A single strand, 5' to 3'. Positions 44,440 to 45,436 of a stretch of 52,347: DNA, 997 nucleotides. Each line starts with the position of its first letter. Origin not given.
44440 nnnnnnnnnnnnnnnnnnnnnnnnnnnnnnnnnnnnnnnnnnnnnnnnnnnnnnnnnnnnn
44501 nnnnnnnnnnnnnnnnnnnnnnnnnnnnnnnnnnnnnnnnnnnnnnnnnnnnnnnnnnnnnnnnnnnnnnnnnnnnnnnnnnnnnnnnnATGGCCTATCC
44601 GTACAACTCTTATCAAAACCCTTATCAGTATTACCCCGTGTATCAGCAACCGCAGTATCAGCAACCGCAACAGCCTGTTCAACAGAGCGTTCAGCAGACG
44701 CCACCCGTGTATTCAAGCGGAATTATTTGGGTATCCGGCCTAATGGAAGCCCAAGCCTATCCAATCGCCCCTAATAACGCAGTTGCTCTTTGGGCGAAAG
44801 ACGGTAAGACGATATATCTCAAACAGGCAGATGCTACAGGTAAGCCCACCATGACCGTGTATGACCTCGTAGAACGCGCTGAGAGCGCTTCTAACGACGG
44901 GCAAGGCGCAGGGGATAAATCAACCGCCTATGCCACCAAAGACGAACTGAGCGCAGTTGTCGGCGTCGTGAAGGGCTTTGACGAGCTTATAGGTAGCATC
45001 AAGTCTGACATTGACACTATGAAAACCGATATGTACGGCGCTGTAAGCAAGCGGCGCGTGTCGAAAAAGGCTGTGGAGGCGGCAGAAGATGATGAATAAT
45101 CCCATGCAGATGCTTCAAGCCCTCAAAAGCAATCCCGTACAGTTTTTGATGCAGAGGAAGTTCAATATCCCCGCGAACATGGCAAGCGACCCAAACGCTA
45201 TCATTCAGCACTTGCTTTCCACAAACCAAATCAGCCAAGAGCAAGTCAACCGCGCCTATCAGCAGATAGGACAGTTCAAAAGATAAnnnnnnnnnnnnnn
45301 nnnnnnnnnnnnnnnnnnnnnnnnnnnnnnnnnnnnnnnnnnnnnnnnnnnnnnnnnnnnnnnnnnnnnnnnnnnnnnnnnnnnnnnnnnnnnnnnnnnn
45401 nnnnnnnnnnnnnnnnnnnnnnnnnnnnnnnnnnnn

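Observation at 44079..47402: Insulated cargo cluster of low-complexity, Gly-rich and Cys-rich proteins next to attP, with no resemblance to standard phage functions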

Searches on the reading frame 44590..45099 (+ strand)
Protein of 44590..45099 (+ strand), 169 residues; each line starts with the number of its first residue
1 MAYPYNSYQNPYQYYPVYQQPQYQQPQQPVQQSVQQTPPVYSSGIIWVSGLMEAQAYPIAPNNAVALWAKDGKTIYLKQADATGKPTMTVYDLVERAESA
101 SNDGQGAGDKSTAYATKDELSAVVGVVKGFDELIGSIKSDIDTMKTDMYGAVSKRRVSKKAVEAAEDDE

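Call 3: search_protein_families(library=pfam, proteins=[window:44590-45099:+], max_evalue=1)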
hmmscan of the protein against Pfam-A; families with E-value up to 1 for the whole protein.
window:44590-45099:+ (169 aa): 0 families

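Call 4: search_protein_families(library=phrogs, proteins=[window:44590-45099:+], max_evalue=0.1)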
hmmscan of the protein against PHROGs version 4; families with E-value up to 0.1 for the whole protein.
window:44590-45099:+ (169 aa): 2 families
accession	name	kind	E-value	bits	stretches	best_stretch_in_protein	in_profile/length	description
phrog_21718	-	unknown function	1e-24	88.3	1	3-139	12-146/159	-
phrog_19594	-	unknown function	0.087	13.8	0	92-147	56-111/123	-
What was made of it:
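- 44590..45099 (+): g2: a 169-aa protein with a Y/Q/P-rich low-complexity N-terminus, a conserved core, then a short C-terminal segment with a conserved Y-x-T-K-x-E-L motif. Family: phrog_21718, E = 1e-24 (call 4).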

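Call 10: search_protein_families(library=ncbifam, proteins=[window:44590-45099:+], max_evalue=1)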
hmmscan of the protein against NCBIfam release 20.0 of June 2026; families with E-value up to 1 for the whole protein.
window:44590-45099:+ (169 aa): 1 family
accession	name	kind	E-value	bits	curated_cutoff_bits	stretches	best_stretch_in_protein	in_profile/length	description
NF045982.1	Mbov0283_fam_LP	subfamily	0.088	13.3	65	1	76-162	14-90/117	Mbov_0283/Mbov_0339 family surface lipoprotein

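Call 40: search_dna_similar(query=window:44590-45099:+, collection=phages, mode=protein, max_rows=30, max_evalue=0.01)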
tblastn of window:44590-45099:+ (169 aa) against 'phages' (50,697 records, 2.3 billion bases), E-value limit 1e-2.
Records with a match: 7; places in all: 7; records where one place covers at least 80% of the query: 0.
Best place of each record, by identity: <60% 7.
By first word of the organism name: Bacteriophage 4; Dulem 2; Butyrivibrio 1.
By host as written in the record: - 4; Butyrivibrio fibrisolvens DSM 3071 1; Propithecus coquereli 1; Varecia variegata 1.
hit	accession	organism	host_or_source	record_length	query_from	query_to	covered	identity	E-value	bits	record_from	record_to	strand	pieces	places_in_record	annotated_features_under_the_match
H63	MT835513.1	Bacteriophage sp.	human fecal samples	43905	44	129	51%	53.5%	4e-20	92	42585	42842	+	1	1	record has no annotation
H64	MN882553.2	Butyrivibrio virus Ceridwen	Butyrivibrio fibrisolvens DSM 3071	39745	45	150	63%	36.1%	2e-10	64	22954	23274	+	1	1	hypothetical protein (x2)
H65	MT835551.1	Bacteriophage sp.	human fecal samples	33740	45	123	47%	36.7%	1e-6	53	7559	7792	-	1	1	record has no annotation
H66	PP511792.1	Dulem virus 33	Propithecus coquereli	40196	44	130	51%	30.7%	2e-5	49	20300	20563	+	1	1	hypothetical protein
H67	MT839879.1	Bacteriophage sp.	human fecal samples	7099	45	123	47%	32.5%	5e-4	45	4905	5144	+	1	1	record has no annotation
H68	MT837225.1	Bacteriophage sp.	human fecal samples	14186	46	92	28%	44.7%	1e-5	50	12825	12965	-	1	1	record has no annotation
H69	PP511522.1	Dulem virus 35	Varecia variegata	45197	44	95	31%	34.6%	1e-3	44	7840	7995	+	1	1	hypothetical protein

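Call 56: search_protein_families(library=padloc, proteins=[window:44590-45099:+], max_evalue=1)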
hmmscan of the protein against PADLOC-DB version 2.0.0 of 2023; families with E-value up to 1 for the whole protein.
window:44590-45099:+ (169 aa): 0 families

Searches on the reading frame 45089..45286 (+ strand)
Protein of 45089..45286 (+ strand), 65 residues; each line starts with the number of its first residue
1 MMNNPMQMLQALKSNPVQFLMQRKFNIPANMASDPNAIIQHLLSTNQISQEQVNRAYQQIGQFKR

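Call 3: search_protein_families(library=pfam, proteins=[window:45089-45286:+], max_evalue=1)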
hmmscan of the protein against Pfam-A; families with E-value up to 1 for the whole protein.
window:45089-45286:+ (65 aa): 1 family
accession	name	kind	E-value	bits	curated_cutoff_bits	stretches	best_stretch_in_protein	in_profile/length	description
PF09440.15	eIF3_N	-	0.027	15.3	26.8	1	14-63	85-132/133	eIF3 subunit 6 N terminal domain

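Call 4: search_protein_families(library=phrogs, proteins=[window:45089-45286:+], max_evalue=0.1)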
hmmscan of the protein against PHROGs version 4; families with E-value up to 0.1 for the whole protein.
window:45089-45286:+ (65 aa): 1 family
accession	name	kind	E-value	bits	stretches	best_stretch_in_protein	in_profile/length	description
phrog_22984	-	unknown function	7.8e-06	27.3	1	2-64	1-62/74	-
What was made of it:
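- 45089..45286 (+): g3: a 65-aa Met/Gln-rich protein whose start overlaps the end of g2. phrog_22984, E = 8e-6 (call 4).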

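Call 10: search_protein_families(library=ncbifam, proteins=[window:45089-45286:+], max_evalue=1)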
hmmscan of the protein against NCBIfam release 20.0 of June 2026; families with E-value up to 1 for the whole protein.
window:45089-45286:+ (65 aa): 1 family
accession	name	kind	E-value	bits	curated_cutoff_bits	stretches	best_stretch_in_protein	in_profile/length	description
NF007251.0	PRK09698.1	equivalog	0.027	13.7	253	1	4-58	85-139/304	allose kinase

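Call 56: search_protein_families(library=padloc, proteins=[window:45089-45286:+], max_evalue=1)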
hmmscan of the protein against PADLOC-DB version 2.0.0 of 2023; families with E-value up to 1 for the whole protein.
window:45089-45286:+ (65 aa): 0 families
